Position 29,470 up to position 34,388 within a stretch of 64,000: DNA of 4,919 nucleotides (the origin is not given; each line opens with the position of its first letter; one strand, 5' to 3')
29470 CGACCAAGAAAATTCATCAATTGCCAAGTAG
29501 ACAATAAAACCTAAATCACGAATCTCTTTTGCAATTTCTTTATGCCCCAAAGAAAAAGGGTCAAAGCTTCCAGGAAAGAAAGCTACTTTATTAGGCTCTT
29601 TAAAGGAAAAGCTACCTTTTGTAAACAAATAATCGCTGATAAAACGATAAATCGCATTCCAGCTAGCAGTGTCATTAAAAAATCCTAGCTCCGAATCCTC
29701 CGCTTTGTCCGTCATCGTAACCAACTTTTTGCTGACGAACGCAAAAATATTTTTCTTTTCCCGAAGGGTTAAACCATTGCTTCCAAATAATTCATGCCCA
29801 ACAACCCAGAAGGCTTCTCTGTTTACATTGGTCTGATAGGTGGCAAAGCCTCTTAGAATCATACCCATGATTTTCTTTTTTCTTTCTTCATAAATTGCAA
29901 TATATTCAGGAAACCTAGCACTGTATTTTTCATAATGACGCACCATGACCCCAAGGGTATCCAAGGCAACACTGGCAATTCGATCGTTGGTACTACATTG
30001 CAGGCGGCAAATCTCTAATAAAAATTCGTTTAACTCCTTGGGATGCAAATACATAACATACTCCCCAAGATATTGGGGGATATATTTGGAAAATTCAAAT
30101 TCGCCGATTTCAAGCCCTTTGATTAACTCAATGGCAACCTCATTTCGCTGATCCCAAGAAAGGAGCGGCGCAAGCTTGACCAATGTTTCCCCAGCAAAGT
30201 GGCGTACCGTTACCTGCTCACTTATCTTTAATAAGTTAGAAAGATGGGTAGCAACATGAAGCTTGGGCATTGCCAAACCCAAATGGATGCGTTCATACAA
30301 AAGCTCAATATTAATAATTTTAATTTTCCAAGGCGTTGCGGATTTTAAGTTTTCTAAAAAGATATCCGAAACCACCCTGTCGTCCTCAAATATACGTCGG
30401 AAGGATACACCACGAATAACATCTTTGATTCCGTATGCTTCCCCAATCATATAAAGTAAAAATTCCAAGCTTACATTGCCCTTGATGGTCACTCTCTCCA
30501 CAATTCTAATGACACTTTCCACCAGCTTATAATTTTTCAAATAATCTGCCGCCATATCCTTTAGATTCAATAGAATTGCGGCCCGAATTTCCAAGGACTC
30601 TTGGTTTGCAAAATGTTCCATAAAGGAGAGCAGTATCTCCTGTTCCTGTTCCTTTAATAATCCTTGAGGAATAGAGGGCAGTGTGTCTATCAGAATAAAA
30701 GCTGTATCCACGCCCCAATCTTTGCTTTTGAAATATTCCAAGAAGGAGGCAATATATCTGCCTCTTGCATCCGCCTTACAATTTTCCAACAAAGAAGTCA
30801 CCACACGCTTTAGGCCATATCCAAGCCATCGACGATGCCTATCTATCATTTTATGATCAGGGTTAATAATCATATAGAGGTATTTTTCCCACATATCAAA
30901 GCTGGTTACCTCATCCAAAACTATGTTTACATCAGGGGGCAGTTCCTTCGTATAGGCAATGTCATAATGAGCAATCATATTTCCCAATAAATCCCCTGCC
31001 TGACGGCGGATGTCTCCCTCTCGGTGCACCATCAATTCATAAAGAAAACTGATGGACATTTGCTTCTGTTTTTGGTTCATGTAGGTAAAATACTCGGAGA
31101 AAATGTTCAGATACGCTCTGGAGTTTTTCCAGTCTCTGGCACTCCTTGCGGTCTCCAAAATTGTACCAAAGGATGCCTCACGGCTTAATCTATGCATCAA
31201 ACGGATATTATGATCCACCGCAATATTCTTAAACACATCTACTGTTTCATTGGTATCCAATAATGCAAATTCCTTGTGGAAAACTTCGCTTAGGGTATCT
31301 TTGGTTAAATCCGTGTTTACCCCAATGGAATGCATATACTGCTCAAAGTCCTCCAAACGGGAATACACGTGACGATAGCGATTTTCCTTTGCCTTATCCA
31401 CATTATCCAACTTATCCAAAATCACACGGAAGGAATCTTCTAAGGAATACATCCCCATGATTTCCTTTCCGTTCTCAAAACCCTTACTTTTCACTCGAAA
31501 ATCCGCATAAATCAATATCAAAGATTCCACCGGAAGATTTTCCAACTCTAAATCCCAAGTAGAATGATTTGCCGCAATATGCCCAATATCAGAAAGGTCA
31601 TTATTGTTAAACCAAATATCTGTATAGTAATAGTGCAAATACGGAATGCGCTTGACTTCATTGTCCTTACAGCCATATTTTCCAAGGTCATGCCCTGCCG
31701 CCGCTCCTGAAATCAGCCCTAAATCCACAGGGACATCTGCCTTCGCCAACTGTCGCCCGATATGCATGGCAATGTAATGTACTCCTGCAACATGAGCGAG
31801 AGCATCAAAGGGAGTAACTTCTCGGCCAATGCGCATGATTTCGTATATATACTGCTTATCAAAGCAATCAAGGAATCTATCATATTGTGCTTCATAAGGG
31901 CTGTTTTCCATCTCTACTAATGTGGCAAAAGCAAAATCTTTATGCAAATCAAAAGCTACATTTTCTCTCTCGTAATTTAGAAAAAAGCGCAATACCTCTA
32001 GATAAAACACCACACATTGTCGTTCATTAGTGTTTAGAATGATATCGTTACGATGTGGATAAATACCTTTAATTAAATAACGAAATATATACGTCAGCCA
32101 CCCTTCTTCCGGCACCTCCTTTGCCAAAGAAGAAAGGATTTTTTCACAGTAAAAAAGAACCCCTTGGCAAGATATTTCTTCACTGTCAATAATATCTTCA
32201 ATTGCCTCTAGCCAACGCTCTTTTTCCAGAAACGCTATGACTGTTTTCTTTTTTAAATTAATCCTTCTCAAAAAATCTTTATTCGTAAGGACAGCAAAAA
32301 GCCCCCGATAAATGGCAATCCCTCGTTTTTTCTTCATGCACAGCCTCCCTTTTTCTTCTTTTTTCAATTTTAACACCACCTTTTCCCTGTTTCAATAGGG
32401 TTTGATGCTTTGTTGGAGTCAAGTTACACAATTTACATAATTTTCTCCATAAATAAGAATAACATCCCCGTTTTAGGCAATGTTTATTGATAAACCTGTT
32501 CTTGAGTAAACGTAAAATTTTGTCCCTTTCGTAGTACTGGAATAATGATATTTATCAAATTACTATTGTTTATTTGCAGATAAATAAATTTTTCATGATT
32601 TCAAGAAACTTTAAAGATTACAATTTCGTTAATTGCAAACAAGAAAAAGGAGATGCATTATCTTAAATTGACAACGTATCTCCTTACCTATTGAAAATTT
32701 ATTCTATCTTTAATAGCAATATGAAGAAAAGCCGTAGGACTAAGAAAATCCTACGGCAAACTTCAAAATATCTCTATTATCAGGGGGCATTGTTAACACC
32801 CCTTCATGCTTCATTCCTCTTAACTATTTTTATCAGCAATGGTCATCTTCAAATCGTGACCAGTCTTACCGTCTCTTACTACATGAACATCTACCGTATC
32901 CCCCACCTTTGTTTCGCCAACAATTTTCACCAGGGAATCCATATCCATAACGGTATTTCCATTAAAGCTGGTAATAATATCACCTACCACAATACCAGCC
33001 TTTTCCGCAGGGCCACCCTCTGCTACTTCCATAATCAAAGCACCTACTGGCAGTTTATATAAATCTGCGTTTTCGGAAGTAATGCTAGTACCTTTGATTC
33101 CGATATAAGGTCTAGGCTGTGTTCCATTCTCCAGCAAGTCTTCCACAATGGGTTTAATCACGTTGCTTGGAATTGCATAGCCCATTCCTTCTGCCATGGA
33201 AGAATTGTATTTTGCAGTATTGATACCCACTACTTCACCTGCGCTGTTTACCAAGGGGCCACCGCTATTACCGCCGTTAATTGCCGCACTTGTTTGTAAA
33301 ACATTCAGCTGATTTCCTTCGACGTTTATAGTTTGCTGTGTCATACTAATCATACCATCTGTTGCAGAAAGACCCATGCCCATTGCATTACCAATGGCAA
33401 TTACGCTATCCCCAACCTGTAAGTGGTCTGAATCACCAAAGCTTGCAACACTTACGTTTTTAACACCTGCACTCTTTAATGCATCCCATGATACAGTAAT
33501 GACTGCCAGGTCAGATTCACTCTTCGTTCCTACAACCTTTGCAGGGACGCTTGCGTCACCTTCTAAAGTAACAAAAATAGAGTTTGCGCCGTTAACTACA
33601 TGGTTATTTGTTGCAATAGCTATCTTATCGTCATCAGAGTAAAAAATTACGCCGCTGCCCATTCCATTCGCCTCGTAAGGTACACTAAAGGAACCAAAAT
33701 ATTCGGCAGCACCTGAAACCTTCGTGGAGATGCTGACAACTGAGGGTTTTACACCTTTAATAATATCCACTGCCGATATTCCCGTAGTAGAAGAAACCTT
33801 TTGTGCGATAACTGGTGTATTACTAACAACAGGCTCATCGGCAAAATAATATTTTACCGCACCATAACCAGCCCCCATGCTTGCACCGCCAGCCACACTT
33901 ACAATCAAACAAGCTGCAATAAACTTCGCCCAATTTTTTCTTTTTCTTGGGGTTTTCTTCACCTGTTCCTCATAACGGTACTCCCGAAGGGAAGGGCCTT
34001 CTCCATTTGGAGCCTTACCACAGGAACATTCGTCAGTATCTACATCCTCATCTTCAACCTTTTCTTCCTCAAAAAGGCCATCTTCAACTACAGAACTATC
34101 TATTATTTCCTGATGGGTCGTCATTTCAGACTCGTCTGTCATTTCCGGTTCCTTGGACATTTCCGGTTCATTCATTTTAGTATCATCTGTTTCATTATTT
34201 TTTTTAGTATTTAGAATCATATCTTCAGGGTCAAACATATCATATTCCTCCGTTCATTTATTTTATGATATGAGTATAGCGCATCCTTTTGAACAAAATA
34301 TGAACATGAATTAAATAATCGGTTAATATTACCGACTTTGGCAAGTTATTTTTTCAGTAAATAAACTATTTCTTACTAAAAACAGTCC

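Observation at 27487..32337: Four-module architecture with opposing synthetase and hydrolase activities on a HEAT scaffold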

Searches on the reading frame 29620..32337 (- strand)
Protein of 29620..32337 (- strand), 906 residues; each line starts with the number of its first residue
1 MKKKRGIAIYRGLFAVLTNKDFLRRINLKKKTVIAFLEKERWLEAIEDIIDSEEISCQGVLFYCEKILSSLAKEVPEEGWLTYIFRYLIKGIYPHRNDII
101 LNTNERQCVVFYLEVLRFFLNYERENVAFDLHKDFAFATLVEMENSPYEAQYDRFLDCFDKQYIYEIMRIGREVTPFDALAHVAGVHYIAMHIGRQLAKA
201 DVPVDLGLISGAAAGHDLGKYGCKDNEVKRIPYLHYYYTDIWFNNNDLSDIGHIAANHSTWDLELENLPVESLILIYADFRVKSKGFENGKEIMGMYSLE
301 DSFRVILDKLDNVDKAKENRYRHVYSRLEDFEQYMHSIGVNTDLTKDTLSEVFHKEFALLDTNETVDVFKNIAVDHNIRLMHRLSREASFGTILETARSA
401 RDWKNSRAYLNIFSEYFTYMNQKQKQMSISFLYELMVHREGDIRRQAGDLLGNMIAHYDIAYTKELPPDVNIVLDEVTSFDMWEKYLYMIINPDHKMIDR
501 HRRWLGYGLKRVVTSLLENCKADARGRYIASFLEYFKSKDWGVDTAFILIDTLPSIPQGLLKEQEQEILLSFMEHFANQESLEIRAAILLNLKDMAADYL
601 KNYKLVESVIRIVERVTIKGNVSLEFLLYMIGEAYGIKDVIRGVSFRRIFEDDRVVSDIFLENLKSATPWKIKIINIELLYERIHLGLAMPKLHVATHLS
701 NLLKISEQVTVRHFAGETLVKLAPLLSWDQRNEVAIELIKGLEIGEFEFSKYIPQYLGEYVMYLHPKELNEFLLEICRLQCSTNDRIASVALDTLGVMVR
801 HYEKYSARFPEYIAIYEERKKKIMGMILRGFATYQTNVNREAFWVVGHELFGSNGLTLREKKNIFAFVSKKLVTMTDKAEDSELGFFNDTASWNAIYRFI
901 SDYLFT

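Call 31: predict_structure(alignment_id=A3)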
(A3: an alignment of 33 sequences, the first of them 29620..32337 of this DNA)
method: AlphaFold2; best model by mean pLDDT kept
length: 906 residues; sequences in the alignment: 33
mean_pLDDT: 88.1   pTM: 0.84
mean pLDDT of the five models: 88.1, 87.5, 86.8, 86.3, 84.8
residues with pLDDT >= 90: 496; 70-90: 362; 50-70: 46; < 50: 2
segments of 3 or more residues with pLDDT < 50: none
pLDDT, mean of each block of 10 residues (from residue 1): 79 93 91 89 90 89 93 90 95 88 90 96 91 94 91 96 95 89 96 96 94 92 75 76 90 79 72 92 89 91 81 72 89 96 91 86 89 91 81 85 80 82 87 88 88 86 53 68 94 82 85 93 89 93 91 89 92 92 93 91 91 90 94 90 87 92 89 95 92 95 87 94 96 94 70 92 96 94 87 94 90 91 92 80 87 88 88 67 80 89 88
secondary structure, 60 per line:
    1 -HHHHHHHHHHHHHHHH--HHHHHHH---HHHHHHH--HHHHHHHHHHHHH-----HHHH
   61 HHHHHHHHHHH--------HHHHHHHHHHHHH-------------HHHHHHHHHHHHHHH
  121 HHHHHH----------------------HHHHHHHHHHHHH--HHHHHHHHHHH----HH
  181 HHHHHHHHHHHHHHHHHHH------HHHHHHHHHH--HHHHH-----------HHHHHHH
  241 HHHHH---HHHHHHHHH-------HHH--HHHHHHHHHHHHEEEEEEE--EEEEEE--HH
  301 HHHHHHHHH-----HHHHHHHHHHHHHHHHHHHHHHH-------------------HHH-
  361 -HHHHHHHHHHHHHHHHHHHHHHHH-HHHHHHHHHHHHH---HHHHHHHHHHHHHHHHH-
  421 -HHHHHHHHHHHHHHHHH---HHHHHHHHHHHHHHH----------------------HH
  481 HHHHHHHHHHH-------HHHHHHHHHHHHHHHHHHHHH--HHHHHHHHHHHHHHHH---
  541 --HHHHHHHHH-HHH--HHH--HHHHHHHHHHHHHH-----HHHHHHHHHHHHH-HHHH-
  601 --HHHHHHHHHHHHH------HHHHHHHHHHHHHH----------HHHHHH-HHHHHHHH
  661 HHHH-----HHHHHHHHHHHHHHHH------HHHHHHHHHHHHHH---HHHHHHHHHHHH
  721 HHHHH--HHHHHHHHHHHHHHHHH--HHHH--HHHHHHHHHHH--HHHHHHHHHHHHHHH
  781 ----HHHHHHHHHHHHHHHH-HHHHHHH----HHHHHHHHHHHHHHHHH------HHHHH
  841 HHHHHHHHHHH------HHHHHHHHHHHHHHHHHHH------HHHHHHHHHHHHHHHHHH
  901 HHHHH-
elements in order (helices of 4 or more, strands of 3 or more residues): H2-17 H20-26 H30-36 H39-51 H57-71 H80-92 H106-126 H149-161 H164-174 H179-199 H206-215 H218-222 H234-245 H249-257 H270-281 E282-288 E291-296 H299-309 H315-337 H362-385 H387-399 H403-419 H422-438 H442-456 H479-491 H499-519 H522-537 H543-551 H563-576 H582-594 H596-599 H603-615 H622-635 H646-651 H653-664 H670-685 H692-705 H709-725 H728-744 H747-750 H753-763 H766-780 H785-800 H802-808 H813-829 H836-851 H858-876 H883-905

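Call 34: fold_search(model_id=the predicted structure, library=pdb)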
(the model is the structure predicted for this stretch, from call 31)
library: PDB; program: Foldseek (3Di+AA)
matches with E <= 10: 1411; with E <= 0.001: 89
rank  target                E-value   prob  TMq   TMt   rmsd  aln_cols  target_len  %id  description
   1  5w0w_G                7.5e-05  1.00  0.22  0.31  21.0       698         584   12  Crystal structure of Protein Phosphatase 2A bound to TIPRL (released 2018-01-17)
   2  8uwb_D                8.1e-05  1.00  0.21  0.31  18.9       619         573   11  Crystal structure of PP2A PPP2R1A-PPP2CA-PPP2R5E phosphatase. (released 2024-04-17)
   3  7z8t_D                9.7e-05  1.00  0.20  0.17  26.9      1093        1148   11  CAND1-SCF-SKP2 CAND1 engaged SCF rocked (released 2023-04-19)
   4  3now                  1.2e-04  1.00  0.14  0.16  30.8       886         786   11  UNC-45 from Drosophila melanogaster (released 2011-03-16)
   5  3w3v                  1.3e-04  1.00  0.23  0.21  30.8      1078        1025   10  Crystal structure of Kap121p mutant D353K/E396K/D438K (released 2013-04-10)
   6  3w3t                  1.6e-04  1.00  0.23  0.21  30.9      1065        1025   11  Crystal structure of Kap121p (released 2013-04-10)
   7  8u89_A                1.7e-04  1.00  0.22  0.32  21.6       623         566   13  The structure of the PP2A-B56Delta holoenzyme mutant - E197K (released 2024-01-10)
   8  6iur_E                1.9e-04  1.00  0.21  0.31  23.1       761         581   11  A phosphatase complex STRN3-PP2Aa (released 2019-12-04)
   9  6iur_A                2.0e-04  1.00  0.20  0.29  24.0       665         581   11  A phosphatase complex STRN3-PP2Aa (released 2019-12-04)
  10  7oqb_O                2.0e-04  1.00  0.23  0.25  23.9       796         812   11  The U2 part of Saccharomyces cerevisiae spliceosomal pre-A complex (delta BS-A ACT1) (released 2021-08-11)
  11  8cdj_D                2.1e-04  1.00  0.20  0.21  26.8       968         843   12  CAND1 b-hairpin++-SCF-SKP2 CAND1 rolling SCF engaged (released 2023-04-19)
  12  8or2_C                2.2e-04  1.00  0.20  0.17  27.1      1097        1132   10  CAND1-CUL1-RBX1-DCNL1 (released 2023-06-28)
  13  7z8r_D                2.2e-04  1.00  0.21  0.17  26.9      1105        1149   12  CAND1-CUL1-RBX1 (released 2023-04-19)
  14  2npp_A                2.3e-04  1.00  0.24  0.34  19.6       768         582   11  Structure of the Protein Phosphatase 2A Holoenzyme (released 2006-12-12)
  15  4rv1_A                2.3e-04  1.00  0.18  0.31  16.2       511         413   10  Crystal Structure of Engineered Protein. Northeast Structural Genomics Consortium (NESG) Target OR497. (released 2014-12-10)
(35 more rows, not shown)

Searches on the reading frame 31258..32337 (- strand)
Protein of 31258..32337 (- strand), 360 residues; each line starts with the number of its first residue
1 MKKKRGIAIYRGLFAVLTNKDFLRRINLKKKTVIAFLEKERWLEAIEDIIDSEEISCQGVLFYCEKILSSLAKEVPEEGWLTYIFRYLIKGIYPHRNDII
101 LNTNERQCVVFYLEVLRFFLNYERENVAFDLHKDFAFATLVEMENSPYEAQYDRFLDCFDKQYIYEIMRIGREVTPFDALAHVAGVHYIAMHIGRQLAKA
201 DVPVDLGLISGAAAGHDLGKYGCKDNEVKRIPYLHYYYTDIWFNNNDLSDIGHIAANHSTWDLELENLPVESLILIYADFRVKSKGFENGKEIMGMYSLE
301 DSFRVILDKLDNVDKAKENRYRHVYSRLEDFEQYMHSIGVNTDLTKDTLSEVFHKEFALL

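Call 42: search_protein_families(library=pfam, alignment_id=A6, max_evalue=10)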
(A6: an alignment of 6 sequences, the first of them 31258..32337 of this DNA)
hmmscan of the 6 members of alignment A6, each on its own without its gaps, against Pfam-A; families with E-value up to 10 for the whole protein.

A. member 1, window:31258-32337:- (360 aa): 2 families
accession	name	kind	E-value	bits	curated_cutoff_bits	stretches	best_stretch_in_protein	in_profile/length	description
PF01966.28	HD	-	0.0015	19.2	22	1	181-279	3-111/116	HD domain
PF05139.19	Erythro_esteras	-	0.2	11.8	26.4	1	296-343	82-128/358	Erythromycin esterase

B. families by the number of members that match (of 6 scanned): 4 families
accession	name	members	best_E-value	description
PF01966.28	HD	4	0.00085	HD domain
PF00975.26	Thioesterase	1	0.11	Thioesterase domain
PF12345.13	DUF3641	1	0.18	Protein of unknown function (DUF3641)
PF05139.19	Erythro_esteras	1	0.2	Erythromycin esterase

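Call 43: search_solved_structures(query=A6, max_evalue=10, show_alignments=3)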
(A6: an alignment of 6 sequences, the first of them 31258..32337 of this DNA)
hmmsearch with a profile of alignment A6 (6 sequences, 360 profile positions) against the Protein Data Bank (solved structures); distinct sequences matched with E-value up to 10: 0.

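Call 49: search_protein_families(library=ncbifam, proteins=[window:31258-32337:-], max_evalue=1)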
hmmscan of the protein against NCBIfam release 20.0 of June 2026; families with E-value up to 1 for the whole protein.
window:31258-32337:- (360 aa): 1 family
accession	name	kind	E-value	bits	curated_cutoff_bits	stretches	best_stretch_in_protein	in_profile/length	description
NF045665.1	NTPtran_DVU1551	equivalog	0.00046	19.3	315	1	159-279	199-308/359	DVU_1551 family NTP transferase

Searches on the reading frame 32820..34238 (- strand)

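Call 3: search_protein_families(library=pfam, proteins=[window:32820-34238:-], max_evalue=0.1)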
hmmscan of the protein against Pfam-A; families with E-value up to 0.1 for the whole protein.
window:32820-34238:- (472 aa): 7 families
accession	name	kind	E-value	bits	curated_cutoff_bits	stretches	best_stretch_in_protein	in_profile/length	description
PF13365.12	Trypsin_2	-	1.6e-26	94.2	27.6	1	194-339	1-144/144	Trypsin-like peptidase domain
PF13180.12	PDZ_2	-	5.9e-16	59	27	1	377-459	1-73/80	PDZ domain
PF00089.32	Trypsin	-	1.2e-13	51.8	20.6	1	207-363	36-218/220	Trypsin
PF17820.7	PDZ_6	-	1.9e-12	47.1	27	1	402-440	2-40/54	PDZ domain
PF00595.29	PDZ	-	6.4e-08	33.3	23.2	1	380-436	13-63/81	PDZ domain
PF10459.15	Peptidase_S46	-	0.0011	18.2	22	1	316-354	626-664/698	Peptidase S46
PF12812.13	PDZ_1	-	0.069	13.6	28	0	389-441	21-73/78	PDZ-like domain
